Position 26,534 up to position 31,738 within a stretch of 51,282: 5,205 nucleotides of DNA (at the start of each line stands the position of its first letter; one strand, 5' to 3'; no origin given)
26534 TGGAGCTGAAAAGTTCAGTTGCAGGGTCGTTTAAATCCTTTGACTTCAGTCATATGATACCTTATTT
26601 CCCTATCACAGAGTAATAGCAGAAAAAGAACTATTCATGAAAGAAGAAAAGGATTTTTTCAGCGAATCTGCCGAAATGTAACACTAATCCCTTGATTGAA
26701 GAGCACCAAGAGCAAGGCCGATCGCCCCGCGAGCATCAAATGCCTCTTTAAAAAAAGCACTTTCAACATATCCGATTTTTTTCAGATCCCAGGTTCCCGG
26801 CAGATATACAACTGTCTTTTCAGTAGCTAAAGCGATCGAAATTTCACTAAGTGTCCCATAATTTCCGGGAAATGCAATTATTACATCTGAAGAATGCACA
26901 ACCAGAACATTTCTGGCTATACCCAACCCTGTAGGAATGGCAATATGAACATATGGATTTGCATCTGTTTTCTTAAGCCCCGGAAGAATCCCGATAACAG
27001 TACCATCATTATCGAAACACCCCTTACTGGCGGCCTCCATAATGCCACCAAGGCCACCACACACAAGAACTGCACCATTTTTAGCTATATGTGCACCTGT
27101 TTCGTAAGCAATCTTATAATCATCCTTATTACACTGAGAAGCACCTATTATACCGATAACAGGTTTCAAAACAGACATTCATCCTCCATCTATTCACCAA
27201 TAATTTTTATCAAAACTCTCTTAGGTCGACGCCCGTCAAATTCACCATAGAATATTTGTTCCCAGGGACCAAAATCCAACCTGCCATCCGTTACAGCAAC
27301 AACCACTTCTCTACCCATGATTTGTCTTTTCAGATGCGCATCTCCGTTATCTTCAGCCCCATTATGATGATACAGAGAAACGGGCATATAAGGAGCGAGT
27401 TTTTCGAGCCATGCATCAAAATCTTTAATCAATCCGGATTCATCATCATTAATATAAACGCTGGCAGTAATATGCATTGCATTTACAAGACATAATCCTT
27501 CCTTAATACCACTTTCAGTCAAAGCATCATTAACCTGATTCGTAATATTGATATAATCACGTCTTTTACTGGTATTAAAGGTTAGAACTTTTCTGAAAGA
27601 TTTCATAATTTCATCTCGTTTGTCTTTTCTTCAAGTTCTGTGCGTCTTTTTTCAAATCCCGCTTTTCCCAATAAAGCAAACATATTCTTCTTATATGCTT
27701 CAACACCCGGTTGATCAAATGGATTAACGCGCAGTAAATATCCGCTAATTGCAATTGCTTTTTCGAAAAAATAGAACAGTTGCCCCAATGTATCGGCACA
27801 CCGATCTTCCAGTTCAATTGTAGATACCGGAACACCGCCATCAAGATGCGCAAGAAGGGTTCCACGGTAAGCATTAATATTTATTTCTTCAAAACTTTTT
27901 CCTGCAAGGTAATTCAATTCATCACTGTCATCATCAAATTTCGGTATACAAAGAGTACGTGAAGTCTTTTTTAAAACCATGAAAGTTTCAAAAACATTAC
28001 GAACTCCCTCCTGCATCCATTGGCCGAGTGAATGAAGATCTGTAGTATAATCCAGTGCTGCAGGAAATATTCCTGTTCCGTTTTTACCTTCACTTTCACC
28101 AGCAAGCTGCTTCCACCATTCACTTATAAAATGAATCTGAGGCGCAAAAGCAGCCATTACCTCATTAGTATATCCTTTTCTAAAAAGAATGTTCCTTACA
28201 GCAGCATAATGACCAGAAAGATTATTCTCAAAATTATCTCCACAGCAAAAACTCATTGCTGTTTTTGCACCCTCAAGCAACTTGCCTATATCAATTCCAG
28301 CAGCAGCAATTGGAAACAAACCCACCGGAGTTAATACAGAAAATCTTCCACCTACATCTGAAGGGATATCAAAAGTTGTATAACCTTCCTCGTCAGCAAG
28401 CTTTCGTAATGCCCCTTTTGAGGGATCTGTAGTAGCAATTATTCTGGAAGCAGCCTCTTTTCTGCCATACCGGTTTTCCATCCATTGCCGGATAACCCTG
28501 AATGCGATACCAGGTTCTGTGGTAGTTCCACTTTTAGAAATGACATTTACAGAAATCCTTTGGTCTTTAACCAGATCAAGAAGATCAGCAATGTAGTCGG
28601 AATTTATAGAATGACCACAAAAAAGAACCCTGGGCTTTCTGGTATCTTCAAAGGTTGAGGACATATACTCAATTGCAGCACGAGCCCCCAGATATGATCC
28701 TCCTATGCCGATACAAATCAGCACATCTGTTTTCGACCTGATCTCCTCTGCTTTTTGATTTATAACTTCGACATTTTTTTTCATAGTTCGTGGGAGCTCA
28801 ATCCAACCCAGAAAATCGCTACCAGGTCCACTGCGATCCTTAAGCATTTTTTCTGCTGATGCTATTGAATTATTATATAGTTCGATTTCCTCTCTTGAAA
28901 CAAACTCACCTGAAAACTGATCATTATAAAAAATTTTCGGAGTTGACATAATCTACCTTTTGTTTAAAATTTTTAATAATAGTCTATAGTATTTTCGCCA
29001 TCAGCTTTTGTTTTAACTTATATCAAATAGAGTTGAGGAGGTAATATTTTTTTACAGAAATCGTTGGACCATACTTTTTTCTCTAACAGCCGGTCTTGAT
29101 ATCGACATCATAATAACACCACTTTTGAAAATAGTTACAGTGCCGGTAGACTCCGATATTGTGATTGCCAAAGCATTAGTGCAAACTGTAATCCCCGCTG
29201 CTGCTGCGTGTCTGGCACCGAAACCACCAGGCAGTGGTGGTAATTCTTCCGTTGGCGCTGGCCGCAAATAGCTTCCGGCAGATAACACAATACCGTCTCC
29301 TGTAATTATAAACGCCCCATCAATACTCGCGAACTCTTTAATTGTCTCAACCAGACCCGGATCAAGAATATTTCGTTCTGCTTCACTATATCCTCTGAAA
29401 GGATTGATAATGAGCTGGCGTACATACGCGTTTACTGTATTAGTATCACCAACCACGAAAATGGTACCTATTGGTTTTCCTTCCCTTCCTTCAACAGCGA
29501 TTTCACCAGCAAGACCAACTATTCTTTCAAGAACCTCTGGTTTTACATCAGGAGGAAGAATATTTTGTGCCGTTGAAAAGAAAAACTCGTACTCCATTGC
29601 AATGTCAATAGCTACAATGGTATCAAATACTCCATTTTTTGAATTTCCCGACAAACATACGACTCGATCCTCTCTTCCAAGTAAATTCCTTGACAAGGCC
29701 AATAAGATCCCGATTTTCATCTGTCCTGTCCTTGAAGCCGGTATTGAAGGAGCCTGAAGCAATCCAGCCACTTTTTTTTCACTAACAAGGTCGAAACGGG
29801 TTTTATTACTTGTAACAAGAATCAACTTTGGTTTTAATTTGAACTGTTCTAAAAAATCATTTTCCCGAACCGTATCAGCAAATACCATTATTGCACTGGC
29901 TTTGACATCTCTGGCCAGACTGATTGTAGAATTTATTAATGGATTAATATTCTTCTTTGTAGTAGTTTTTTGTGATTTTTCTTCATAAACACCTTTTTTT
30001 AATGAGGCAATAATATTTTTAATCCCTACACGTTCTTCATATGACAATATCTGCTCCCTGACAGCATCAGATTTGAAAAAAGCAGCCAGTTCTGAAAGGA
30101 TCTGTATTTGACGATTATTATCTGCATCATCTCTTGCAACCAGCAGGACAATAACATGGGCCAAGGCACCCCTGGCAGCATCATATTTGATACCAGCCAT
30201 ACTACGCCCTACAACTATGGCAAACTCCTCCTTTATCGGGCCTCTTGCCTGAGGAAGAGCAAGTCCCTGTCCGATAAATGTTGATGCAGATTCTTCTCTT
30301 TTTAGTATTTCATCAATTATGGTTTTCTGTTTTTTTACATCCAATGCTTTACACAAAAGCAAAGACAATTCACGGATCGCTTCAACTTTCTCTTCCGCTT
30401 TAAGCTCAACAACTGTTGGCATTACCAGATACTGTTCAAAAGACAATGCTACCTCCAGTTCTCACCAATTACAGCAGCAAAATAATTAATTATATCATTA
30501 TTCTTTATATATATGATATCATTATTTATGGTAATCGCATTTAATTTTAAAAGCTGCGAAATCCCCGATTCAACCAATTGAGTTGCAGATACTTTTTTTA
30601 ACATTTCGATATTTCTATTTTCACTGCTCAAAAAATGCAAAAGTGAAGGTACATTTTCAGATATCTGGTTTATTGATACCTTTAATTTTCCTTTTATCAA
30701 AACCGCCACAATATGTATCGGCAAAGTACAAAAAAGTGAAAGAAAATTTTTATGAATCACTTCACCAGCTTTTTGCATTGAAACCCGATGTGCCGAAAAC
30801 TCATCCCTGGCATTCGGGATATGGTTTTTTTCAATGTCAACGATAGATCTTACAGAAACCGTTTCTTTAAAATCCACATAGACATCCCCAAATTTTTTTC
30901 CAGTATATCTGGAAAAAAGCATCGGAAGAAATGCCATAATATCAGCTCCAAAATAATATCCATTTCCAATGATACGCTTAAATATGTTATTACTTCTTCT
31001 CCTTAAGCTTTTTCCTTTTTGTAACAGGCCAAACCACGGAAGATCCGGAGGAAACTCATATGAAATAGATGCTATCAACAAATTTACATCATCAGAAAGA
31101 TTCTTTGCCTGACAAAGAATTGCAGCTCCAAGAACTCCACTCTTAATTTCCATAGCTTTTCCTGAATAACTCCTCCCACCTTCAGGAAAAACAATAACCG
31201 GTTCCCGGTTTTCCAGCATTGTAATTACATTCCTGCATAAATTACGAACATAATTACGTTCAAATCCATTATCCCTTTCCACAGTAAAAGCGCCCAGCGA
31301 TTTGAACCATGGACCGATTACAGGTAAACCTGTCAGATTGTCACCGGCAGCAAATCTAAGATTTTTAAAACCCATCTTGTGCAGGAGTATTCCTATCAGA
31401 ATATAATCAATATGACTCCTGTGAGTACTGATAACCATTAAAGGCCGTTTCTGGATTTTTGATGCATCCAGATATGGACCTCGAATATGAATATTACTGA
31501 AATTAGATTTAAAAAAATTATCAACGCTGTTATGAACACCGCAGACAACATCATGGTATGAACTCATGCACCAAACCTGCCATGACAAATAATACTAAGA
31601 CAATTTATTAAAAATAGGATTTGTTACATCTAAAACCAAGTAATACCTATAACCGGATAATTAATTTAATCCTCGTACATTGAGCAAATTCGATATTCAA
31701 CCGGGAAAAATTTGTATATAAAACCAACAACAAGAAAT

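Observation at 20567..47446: Family of diverged, locally GC-enriched noncoding elements (about 90-300 nt) that I cannot match to any known RNA or repeat class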

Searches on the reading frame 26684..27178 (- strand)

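Call 13: search_protein_families(library=pfam, proteins=[window:26684-27178:-])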
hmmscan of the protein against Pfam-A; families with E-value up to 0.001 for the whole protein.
window:26684-27178:- (164 aa): 3 families
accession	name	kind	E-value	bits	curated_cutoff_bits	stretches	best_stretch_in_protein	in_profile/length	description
PF18306.6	LDcluster4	-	1.6e-44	151.6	26.3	1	6-131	2-125/151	SLOG cluster4 family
PF02481.21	DNA_processg_A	-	2.4e-08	33.9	29.6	1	5-67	44-106/212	DNA recombination-mediator protein A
PF03641.19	Lysine_decarbox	-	4.6e-07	30.5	27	1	47-119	1-75/131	Possible lysine decarboxylase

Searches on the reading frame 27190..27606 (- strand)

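Call 14: search_protein_families(library=pfam, proteins=[window:27190-27606:-])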
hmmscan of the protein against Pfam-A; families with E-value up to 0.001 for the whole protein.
window:27190-27606:- (138 aa): 1 family
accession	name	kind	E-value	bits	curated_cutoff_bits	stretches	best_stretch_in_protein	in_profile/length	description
PF01894.22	UPF0047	-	9.5e-36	122.9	27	1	20-135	1-117/117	Uncharacterised protein family UPF0047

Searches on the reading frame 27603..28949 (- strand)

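Call 14: search_protein_families(library=pfam, proteins=[window:27603-28949:-])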
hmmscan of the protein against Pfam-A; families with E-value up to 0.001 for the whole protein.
window:27603-28949:- (448 aa): 1 family
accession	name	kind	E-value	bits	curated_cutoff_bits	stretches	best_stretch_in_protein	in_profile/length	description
PF00342.24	PGI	-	5e-22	78.6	22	1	67-421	90-460/486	Phosphoglucose isomerase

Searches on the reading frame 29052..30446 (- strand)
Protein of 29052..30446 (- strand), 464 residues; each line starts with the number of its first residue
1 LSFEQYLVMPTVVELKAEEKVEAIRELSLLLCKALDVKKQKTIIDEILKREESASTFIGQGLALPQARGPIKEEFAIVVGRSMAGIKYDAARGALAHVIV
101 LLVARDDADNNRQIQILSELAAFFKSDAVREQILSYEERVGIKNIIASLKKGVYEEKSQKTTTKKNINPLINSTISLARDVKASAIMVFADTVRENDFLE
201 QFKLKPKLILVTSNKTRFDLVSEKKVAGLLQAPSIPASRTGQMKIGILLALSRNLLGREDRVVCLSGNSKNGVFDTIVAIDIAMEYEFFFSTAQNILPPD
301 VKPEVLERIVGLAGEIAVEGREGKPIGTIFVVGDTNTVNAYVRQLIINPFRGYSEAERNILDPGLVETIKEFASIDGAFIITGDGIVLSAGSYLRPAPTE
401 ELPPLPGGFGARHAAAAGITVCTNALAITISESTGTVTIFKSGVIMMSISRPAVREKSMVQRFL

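Call 14: search_protein_families(library=pfam, proteins=[window:29052-30446:-])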
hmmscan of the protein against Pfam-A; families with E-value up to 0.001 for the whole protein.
window:29052-30446:- (464 aa): 3 families
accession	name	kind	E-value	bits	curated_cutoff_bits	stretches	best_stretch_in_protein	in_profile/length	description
PF00359.27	PTS_EIIA_2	-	8.9e-21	74.8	27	1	13-147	10-142/144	Phosphoenolpyruvate-dependent sugar phosphotransferase system, EIIA 2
PF02457.21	DAC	-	3.4e-20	72.2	27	1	316-444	2-118/119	DisA bacterial checkpoint controller nucleotide-binding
PF21755.2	DacZ_P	-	1.9e-08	34.4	27.4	1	173-290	8-125/125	Probable sensor domain DacZ_P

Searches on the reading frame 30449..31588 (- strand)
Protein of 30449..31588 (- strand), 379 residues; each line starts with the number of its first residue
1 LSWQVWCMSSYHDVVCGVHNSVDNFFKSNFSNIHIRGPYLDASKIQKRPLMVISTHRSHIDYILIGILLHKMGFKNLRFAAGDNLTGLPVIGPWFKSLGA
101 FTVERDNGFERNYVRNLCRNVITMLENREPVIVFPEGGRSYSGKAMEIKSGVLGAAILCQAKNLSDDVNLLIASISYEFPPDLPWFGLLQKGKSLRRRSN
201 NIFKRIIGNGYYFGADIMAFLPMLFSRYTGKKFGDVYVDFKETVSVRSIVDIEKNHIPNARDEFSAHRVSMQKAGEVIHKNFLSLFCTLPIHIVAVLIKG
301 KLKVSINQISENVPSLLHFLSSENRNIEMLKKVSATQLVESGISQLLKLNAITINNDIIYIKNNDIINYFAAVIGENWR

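Call 14: search_protein_families(library=pfam, proteins=[window:30449-31588:-])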
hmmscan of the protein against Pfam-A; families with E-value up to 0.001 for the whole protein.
window:30449-31588:- (379 aa): 1 family
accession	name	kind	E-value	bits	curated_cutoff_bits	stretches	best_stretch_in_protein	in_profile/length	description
PF01553.26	Acyltransferase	-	1.7e-22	80.1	23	1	45-160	10-123/132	Acyltransferase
